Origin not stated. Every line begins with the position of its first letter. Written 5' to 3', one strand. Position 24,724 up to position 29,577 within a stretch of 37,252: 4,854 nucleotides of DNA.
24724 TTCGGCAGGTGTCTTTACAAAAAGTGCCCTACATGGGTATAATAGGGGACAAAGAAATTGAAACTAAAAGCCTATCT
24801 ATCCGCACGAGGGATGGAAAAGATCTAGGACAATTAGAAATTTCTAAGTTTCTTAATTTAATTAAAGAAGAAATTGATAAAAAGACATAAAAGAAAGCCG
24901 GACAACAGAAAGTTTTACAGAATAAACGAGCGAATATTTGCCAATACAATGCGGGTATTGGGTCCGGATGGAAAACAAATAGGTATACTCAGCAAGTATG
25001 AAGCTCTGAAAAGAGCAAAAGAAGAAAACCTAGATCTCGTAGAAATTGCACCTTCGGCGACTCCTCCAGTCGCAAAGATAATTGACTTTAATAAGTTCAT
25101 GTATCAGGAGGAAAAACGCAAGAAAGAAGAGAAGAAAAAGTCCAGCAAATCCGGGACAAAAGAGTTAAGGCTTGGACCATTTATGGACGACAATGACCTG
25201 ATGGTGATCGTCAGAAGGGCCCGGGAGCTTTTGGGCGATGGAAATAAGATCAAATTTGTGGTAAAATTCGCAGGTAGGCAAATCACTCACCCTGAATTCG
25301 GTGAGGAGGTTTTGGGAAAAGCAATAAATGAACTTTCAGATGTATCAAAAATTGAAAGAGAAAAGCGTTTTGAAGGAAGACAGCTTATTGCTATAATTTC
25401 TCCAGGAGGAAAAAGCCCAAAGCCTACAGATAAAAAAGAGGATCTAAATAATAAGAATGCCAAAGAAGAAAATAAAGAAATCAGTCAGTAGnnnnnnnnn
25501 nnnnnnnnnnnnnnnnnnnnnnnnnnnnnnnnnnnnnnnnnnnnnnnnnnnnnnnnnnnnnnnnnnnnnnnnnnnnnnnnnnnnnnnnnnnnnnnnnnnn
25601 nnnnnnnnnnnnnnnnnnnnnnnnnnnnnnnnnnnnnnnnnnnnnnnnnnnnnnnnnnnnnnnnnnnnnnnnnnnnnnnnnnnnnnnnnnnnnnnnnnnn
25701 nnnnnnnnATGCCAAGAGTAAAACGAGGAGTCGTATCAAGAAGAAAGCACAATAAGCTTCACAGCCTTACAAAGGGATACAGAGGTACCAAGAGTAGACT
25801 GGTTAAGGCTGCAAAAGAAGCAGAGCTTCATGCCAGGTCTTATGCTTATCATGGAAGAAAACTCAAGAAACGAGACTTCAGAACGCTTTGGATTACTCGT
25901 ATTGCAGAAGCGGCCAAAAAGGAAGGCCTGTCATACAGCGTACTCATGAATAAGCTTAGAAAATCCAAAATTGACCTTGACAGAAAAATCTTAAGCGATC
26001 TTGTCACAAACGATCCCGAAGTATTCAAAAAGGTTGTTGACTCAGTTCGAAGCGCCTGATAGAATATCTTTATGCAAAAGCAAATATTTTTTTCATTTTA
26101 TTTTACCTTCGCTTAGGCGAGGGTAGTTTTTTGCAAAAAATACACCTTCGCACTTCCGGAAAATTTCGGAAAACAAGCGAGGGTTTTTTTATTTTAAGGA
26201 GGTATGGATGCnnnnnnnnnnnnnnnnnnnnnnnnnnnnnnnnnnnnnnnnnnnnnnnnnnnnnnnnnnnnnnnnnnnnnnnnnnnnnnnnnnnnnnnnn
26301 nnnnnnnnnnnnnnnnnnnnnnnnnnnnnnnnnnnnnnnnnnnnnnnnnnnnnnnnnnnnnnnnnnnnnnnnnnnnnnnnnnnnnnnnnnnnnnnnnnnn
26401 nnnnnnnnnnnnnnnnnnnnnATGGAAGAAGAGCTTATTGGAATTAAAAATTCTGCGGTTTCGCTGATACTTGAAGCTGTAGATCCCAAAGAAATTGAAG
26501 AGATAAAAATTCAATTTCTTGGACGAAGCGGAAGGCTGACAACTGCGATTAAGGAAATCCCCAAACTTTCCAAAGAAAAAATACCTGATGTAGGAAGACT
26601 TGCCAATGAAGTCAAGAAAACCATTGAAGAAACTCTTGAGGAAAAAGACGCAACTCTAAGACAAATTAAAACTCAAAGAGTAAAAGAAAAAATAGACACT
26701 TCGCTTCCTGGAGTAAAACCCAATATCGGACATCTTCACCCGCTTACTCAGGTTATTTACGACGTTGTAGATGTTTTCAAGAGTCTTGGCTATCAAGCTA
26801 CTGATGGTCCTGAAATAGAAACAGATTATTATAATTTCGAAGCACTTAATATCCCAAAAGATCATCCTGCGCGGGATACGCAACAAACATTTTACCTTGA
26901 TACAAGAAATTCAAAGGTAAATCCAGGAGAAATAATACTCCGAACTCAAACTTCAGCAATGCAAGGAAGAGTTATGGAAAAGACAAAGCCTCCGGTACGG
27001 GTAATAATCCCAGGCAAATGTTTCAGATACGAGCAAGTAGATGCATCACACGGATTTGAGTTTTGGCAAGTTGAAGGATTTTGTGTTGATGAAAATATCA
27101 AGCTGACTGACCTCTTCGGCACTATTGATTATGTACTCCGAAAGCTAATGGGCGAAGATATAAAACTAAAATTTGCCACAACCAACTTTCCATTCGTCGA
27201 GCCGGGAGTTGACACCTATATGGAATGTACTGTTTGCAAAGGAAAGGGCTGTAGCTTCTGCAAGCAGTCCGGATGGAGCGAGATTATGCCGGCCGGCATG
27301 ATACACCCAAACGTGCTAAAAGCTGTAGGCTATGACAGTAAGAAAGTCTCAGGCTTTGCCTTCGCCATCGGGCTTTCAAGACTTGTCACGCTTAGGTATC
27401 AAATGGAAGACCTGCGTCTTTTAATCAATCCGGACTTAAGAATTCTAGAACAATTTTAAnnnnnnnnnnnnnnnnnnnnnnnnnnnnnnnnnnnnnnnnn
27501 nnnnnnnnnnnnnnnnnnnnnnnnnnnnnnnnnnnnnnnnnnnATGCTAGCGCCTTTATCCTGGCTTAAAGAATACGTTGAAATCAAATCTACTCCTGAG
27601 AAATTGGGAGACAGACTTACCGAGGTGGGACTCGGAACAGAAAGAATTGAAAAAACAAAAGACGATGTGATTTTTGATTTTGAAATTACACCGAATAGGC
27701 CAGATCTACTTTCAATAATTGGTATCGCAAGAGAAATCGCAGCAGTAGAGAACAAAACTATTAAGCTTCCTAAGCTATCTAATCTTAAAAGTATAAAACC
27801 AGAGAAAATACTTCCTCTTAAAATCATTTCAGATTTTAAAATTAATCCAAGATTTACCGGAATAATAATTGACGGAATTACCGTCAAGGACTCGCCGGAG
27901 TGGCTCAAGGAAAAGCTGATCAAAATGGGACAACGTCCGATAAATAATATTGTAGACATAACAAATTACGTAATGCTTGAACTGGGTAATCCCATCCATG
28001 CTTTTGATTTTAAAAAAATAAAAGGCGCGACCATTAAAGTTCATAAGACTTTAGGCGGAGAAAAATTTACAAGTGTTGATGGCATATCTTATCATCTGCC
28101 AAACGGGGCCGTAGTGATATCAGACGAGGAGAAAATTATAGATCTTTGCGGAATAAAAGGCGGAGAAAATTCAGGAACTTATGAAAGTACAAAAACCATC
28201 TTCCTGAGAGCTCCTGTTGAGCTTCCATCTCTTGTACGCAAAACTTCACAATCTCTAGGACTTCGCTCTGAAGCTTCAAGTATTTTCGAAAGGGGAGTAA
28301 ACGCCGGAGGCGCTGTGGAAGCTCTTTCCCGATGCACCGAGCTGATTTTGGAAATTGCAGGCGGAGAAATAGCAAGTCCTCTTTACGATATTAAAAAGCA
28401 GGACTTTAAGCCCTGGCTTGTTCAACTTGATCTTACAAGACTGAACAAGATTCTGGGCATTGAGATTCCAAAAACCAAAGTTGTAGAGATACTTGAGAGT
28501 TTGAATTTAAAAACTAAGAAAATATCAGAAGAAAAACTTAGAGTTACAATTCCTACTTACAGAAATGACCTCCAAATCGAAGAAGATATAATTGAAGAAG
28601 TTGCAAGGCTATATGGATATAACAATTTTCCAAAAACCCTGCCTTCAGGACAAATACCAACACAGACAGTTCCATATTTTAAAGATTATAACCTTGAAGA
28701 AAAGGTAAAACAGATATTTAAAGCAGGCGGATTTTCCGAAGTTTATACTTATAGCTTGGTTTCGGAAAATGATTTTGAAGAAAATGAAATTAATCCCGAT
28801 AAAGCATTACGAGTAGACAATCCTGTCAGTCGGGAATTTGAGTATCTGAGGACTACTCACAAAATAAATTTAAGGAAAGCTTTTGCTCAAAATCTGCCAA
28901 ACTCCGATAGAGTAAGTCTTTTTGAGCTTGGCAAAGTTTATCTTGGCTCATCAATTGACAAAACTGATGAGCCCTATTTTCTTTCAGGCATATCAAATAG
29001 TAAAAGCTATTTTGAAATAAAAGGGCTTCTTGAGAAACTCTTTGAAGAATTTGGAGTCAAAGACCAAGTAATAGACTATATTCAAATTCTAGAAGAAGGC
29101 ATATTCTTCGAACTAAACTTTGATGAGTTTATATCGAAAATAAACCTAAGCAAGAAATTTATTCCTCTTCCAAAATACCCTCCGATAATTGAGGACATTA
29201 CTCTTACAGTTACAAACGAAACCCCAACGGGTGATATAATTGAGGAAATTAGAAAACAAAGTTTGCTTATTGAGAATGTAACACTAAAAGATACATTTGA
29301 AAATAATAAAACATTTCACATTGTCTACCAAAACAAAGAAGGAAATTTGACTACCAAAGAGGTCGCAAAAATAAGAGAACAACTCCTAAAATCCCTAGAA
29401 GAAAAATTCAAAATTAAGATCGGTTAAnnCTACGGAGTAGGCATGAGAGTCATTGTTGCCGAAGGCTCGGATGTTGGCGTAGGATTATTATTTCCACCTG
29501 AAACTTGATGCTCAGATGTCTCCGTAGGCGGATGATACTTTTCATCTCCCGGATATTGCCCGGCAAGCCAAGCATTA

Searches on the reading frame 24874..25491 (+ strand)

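Call 6: search_protein_families(library=pfam, proteins=[window:24874-25491:+])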
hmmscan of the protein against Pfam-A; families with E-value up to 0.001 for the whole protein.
window:24874-25491:+ (205 aa): 2 families
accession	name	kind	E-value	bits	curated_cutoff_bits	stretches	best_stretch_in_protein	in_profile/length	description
PF05198.21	IF3_N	-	7.1e-27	93.8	26.9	1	17-85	1-69/70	Translation initiation factor IF-3, N-terminal domain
PF00707.27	IF3_C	-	9.9e-24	83.5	34.8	1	95-177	3-85/86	Translation initiation factor IF-3, C-terminal domain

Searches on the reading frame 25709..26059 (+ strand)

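Call 50: search_protein_families(library=pfam, proteins=[window:25709-26059:+], max_evalue=0.01)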
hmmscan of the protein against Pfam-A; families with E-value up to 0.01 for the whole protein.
window:25709-26059:+ (116 aa): 1 family
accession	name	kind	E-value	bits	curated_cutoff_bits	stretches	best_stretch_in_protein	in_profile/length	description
PF00453.23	Ribosomal_L20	-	5.2e-38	129.9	30.8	1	3-108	1-106/107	Ribosomal protein L20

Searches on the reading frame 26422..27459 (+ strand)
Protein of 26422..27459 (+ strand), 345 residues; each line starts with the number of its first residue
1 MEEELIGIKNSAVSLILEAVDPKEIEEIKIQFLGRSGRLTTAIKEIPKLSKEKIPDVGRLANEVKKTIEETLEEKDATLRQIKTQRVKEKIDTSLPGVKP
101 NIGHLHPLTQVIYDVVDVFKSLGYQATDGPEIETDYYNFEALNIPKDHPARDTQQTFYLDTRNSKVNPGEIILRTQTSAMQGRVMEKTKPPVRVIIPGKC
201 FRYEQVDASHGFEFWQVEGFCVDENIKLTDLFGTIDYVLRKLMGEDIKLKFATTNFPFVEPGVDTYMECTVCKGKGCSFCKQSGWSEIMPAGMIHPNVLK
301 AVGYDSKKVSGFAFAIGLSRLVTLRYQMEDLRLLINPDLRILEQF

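Call 6: search_protein_families(library=pfam, proteins=[window:26422-27459:+])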
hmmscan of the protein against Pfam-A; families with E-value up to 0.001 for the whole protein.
window:26422-27459:+ (345 aa): 2 families
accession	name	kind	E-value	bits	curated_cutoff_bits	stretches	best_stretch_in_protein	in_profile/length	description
PF01409.25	tRNA-synt_2d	-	6.5e-84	281.7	19.8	1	90-345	1-246/246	tRNA synthetases class II core domain (F)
PF02912.23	Phe_tRNA-synt_N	-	2.6e-16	59.8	22.3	1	21-86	2-67/69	Aminoacyl tRNA synthetase class II, N-terminal domain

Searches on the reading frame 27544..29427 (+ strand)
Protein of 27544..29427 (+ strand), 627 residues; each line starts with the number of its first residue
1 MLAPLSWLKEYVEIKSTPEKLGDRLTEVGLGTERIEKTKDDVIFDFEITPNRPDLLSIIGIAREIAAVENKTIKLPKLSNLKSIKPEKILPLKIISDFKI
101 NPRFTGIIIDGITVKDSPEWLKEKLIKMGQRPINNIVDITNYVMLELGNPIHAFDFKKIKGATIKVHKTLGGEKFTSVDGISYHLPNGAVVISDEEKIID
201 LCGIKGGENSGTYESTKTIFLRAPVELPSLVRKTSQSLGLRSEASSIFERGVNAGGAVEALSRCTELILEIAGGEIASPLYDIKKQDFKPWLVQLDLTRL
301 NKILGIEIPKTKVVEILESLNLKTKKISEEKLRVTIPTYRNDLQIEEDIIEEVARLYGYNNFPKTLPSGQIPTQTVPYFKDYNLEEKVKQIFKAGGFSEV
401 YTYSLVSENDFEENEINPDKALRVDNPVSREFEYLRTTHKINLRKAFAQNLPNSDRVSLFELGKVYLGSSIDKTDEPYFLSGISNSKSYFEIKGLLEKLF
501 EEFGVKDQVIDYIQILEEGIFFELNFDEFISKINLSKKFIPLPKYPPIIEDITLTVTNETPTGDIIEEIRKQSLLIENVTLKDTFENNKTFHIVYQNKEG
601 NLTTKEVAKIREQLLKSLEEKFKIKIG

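Call 6: search_protein_families(library=pfam, proteins=[window:27544-29427:+])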
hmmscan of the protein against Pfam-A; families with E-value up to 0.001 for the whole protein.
window:27544-29427:+ (627 aa): 5 families
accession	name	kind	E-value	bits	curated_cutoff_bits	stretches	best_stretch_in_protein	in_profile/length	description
PF03483.22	B3_4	-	3.3e-57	193.3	29.3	1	101-273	2-174/174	B3/4 domain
PF03484.21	B5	-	2e-25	89.2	28.6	1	293-359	1-67/67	tRNA synthetase B5 domain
PF17759.6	tRNA_synthFbeta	-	7.1e-23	81.6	22.4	1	363-507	2-161/214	Phenylalanyl tRNA synthetase beta chain CLM domain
PF03147.19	FDX-ACB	-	7.1e-13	49.2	31.1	1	543-625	1-92/94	Ferredoxin-fold anticodon binding domain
PF18262.7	PhetRS_B1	-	0.00022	21.9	26.8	0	10-67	13-79/83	Phe-tRNA synthetase beta subunit B1 domain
